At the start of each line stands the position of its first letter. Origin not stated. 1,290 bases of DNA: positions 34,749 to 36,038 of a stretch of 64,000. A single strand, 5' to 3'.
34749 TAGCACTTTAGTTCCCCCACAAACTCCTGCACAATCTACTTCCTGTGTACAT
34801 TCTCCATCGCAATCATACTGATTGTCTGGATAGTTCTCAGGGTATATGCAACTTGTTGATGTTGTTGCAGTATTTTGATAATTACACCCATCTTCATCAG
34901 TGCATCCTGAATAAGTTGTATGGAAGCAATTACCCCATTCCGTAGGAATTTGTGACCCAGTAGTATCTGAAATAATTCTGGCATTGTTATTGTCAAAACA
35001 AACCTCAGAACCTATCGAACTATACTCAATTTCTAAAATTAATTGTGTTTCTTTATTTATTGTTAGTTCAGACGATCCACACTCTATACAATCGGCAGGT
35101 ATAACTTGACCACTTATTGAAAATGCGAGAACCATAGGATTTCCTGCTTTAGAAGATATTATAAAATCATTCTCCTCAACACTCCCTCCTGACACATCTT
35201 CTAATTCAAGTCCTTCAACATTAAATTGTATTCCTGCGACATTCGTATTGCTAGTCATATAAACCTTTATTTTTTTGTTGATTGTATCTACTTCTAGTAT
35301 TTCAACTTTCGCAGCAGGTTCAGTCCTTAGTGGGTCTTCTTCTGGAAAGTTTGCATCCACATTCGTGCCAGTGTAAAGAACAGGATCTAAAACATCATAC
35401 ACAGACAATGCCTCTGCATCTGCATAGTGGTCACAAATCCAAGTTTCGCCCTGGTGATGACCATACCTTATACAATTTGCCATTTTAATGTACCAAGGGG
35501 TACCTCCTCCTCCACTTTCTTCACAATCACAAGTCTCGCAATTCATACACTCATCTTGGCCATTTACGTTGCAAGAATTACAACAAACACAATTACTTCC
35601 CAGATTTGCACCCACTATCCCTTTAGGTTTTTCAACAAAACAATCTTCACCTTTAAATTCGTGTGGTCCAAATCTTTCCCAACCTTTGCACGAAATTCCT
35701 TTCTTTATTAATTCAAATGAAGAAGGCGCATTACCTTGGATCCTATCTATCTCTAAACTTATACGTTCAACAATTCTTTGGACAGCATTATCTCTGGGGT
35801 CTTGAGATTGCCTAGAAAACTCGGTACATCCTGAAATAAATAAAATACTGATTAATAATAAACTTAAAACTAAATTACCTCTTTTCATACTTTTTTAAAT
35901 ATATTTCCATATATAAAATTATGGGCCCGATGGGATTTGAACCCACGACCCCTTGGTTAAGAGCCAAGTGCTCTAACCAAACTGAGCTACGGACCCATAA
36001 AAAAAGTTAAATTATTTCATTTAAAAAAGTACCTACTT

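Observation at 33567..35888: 773-aa surface lipoprotein with >100 Cys, cohesin-like domain and Ca-binding-like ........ repeats encoded by a ~157-bp tandem DNA repeat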

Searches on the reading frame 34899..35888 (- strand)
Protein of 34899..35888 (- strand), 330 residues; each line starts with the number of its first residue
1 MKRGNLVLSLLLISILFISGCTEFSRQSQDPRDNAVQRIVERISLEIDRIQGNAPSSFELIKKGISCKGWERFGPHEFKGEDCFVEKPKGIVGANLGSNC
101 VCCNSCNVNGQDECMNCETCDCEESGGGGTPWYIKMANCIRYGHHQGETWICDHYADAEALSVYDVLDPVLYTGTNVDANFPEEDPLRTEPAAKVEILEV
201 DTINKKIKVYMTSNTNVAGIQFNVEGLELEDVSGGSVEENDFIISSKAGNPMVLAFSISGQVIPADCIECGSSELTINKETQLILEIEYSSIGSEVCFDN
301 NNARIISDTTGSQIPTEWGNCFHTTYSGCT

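Call 83: find_related_loci(query=A8, collection=metagenome_contigs, flank=6000)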
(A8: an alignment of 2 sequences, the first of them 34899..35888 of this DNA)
Query A8 (330 aa) in metagenome_contigs; peptide patterns used: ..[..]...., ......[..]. (x = any residue, [..] = any of these).
268 stretches matched a pattern, but none encodes a relative of the query by tblastn (E <= 1e-3).

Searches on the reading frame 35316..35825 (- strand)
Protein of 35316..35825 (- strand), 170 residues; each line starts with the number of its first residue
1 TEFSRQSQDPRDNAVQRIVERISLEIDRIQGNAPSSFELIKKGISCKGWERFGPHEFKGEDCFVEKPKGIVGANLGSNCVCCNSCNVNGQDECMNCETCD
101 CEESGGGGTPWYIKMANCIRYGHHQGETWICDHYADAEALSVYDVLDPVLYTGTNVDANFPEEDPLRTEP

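Call 39: find_homologous_proteins(query=window:35316-35825:-, max_evalue=0.01)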
Query seq(170 aa): 9 candidates shared short words with the query, none scored E <= 0.01.

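Call 91: search_solved_structures(query=window:35316-35825:-, max_evalue=10, show_alignments=2)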
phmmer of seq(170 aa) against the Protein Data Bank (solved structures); distinct sequences matched with E-value up to 10: 2.
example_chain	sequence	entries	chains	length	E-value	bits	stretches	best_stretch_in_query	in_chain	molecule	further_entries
7ocl_A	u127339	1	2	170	0.35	13.8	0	36-58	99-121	Hepatocyte growth factor alpha chain,Hepatocyte growth factor alpha chain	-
7ocm_A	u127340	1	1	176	0.38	13.7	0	36-57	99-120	Hepatocyte growth factor alpha chain,Hepatocyte growth factor alpha chain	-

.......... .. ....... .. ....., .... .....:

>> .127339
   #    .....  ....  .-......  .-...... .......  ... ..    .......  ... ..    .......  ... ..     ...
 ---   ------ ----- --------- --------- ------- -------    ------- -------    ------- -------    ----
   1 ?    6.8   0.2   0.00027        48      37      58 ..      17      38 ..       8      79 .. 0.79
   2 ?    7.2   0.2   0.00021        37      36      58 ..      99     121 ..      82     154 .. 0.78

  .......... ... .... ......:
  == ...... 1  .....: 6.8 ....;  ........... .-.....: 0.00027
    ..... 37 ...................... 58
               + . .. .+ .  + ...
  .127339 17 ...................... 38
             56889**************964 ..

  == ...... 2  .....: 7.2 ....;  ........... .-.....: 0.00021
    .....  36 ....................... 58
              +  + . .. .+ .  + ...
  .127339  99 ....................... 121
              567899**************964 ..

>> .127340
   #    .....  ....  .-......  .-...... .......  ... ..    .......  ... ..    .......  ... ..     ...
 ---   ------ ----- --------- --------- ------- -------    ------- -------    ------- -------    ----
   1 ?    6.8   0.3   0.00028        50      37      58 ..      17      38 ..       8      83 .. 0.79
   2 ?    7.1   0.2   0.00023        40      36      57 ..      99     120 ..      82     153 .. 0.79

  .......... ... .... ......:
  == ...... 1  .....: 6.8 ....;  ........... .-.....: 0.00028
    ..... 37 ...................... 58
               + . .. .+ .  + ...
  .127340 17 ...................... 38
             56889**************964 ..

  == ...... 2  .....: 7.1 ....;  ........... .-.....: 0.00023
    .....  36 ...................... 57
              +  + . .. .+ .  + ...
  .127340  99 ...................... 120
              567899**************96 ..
